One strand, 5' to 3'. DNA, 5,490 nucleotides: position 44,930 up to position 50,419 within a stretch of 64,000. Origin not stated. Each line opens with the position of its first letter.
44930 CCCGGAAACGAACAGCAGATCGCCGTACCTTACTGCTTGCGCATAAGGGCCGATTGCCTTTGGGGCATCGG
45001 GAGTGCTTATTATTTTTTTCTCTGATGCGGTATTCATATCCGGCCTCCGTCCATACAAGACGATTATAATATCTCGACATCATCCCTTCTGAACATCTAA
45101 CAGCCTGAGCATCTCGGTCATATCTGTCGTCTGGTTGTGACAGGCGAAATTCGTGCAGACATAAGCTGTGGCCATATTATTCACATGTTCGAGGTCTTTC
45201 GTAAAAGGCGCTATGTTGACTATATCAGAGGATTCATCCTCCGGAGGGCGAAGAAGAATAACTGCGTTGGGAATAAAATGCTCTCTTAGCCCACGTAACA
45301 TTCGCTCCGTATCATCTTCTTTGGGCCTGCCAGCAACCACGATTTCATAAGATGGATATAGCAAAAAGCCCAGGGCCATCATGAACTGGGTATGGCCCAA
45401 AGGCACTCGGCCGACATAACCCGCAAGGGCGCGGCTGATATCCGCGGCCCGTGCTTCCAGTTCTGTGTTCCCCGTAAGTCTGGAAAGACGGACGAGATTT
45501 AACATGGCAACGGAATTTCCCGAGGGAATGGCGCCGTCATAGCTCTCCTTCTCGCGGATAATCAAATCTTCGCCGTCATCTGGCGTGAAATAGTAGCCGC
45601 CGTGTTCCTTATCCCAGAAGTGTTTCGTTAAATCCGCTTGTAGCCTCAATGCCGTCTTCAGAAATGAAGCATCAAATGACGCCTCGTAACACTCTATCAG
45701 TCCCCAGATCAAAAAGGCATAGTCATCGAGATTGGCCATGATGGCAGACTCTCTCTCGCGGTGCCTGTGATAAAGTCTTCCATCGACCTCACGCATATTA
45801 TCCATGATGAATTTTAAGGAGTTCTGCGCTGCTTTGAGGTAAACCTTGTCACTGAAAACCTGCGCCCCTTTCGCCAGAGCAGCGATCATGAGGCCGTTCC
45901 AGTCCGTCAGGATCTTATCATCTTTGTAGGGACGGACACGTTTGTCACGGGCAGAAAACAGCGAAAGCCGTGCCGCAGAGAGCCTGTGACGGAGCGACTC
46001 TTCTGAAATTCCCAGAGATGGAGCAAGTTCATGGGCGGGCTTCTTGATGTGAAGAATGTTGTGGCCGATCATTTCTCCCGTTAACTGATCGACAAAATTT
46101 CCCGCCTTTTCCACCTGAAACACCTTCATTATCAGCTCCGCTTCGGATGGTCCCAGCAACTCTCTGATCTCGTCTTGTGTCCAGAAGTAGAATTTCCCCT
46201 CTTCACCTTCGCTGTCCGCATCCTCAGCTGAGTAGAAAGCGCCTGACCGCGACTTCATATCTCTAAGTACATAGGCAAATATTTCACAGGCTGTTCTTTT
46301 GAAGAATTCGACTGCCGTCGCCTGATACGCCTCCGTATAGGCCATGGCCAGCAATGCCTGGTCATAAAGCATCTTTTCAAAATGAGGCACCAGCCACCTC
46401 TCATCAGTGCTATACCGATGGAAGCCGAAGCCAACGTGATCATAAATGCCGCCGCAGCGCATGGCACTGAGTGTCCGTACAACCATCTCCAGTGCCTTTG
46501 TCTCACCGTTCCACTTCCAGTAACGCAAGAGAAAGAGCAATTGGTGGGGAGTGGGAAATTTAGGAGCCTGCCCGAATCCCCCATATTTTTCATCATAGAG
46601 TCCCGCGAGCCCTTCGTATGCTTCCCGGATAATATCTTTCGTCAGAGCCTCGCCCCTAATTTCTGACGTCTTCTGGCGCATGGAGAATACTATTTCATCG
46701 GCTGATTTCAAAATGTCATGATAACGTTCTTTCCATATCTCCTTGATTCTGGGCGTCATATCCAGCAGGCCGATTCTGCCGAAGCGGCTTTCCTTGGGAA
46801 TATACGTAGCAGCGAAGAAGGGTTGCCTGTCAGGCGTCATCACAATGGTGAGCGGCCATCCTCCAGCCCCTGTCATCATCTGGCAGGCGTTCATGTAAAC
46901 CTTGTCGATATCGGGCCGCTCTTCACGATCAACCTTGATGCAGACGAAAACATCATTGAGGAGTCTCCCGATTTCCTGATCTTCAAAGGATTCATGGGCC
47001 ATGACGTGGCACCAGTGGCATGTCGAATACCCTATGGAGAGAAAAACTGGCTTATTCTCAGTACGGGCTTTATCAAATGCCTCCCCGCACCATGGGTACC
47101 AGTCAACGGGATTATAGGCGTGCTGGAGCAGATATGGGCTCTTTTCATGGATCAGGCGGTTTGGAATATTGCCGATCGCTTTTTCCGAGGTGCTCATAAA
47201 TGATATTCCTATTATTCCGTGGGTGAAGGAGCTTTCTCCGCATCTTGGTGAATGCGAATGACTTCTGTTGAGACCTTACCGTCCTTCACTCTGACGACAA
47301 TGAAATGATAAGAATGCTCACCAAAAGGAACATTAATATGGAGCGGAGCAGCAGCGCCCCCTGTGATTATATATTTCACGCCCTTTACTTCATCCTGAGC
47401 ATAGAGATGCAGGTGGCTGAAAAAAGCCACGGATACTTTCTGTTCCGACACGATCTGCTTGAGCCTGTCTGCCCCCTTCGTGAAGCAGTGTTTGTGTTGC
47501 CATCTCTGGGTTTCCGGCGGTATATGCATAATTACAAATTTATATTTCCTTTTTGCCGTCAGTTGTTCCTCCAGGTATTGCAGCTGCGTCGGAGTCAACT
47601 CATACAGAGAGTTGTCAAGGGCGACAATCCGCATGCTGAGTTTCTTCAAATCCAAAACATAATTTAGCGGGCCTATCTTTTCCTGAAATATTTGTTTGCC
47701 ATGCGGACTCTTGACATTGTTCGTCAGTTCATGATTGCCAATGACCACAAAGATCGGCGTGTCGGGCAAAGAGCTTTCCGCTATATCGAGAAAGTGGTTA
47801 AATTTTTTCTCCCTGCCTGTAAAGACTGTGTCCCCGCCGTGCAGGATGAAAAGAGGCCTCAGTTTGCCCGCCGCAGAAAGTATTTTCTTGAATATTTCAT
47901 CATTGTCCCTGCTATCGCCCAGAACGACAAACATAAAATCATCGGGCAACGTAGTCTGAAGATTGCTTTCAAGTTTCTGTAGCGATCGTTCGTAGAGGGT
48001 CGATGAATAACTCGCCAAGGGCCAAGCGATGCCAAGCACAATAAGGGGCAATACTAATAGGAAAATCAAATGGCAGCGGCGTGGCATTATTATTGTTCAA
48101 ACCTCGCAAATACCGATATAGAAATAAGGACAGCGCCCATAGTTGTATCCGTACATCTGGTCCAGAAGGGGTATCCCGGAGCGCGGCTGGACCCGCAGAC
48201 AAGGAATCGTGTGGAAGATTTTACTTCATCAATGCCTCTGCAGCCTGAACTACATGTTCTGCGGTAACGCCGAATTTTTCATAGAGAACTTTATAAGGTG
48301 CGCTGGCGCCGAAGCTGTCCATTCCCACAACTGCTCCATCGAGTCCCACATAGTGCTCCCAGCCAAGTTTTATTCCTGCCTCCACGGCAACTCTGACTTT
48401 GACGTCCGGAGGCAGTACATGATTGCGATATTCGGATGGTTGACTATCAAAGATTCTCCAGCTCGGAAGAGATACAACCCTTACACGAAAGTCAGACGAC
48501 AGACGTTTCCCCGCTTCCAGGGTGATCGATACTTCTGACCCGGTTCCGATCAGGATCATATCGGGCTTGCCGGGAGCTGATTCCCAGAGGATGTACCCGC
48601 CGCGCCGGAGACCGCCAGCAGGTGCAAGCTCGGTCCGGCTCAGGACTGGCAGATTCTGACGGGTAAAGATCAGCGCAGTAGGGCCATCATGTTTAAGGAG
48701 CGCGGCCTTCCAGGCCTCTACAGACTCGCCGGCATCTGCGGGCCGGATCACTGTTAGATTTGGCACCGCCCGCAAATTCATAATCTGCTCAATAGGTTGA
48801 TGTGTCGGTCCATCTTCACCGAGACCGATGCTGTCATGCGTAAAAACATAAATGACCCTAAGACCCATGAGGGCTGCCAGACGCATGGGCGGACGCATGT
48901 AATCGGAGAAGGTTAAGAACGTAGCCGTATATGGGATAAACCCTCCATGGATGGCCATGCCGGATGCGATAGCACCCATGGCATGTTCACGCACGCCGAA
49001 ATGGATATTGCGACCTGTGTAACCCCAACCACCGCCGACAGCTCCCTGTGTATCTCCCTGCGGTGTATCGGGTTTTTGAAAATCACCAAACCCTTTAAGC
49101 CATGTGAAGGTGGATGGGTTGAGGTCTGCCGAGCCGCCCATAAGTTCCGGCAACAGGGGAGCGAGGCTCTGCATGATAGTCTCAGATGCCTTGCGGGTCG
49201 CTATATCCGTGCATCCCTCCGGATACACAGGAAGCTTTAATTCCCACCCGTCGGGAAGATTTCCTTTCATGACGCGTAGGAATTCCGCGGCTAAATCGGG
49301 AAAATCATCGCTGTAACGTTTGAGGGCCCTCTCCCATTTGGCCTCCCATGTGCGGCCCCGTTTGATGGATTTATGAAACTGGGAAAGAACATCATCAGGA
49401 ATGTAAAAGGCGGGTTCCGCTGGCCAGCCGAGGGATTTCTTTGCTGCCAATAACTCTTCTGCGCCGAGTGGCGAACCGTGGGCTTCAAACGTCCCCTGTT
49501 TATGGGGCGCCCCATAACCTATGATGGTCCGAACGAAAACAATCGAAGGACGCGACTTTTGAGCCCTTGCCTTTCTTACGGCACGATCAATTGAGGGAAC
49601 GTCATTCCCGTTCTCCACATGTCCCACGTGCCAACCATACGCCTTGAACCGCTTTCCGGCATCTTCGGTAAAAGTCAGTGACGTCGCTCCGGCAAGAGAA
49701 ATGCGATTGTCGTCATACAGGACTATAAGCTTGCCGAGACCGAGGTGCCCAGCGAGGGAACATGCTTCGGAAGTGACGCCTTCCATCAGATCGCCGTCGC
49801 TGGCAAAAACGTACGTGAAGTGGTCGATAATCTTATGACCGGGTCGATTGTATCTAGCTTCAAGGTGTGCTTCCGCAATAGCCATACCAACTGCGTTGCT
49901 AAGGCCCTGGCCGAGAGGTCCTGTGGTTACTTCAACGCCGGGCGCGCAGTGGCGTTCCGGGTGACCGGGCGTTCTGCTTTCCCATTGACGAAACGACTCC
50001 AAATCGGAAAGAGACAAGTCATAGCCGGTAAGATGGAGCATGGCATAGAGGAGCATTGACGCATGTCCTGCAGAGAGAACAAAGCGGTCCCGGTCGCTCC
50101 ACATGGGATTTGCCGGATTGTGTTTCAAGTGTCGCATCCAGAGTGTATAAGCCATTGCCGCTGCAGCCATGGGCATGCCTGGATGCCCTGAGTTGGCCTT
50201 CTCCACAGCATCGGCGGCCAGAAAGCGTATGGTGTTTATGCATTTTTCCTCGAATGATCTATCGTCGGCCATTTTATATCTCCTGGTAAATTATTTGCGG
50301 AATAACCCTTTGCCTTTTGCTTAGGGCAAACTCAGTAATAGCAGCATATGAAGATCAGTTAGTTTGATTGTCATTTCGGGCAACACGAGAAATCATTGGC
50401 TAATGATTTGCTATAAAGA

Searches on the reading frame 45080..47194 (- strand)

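Call 69: search_protein_families(library=pfam, proteins=[window:45080-47194:-], max_evalue=0.00001)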
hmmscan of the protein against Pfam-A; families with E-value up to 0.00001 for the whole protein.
window:45080-47194:- (704 aa): 2 families
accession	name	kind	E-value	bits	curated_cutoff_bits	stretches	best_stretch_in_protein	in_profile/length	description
PF03190.21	Thioredox_DsbH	-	3.3e-76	255.2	27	1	12-170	2-160/163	Protein of unknown function, DUF255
PF13899.12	Thioredoxin_7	-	2.5e-09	37.6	27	1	31-95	1-65/83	Thioredoxin-like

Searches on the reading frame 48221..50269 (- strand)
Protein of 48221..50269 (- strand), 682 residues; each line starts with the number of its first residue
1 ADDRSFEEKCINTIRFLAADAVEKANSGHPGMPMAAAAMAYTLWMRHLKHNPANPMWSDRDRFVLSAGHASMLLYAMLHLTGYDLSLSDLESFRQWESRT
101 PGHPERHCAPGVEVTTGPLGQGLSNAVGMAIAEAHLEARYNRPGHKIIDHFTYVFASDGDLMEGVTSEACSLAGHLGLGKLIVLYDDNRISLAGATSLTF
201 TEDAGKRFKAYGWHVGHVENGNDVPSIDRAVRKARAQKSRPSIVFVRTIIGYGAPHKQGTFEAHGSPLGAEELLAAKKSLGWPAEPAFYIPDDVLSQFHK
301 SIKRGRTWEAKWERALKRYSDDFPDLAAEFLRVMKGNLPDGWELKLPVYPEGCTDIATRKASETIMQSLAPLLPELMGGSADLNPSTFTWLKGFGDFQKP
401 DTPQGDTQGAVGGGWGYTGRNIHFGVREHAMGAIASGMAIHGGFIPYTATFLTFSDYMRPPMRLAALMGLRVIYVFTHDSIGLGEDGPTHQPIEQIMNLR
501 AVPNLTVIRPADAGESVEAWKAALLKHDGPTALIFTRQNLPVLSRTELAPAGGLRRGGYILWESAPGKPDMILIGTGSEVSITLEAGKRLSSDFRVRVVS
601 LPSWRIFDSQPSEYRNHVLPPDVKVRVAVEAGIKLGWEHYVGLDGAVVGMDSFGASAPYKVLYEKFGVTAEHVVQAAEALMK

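Call 69: search_protein_families(library=pfam, proteins=[window:48221-50269:-], max_evalue=0.00001)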
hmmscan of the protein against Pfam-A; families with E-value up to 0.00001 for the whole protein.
window:48221-50269:- (682 aa): 4 families
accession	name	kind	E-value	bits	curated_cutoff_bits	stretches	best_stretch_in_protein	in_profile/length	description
PF00456.26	Transketolase_N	-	9.3e-152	505.2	22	1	7-339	2-334/334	Transketolase, thiamine diphosphate binding domain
PF02779.29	Transket_pyr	-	4.1e-56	189.8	27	1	356-541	3-173/174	Transketolase, pyrimidine binding domain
PF22613.1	Transketolase_C_1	-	1.9e-39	134.8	27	1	557-669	1-113/113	Transketolase-like TK C-terminal domain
PF02780.25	Transketolase_C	-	2.1e-11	44.3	25.9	1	568-673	9-124/124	Transketolase, C-terminal domain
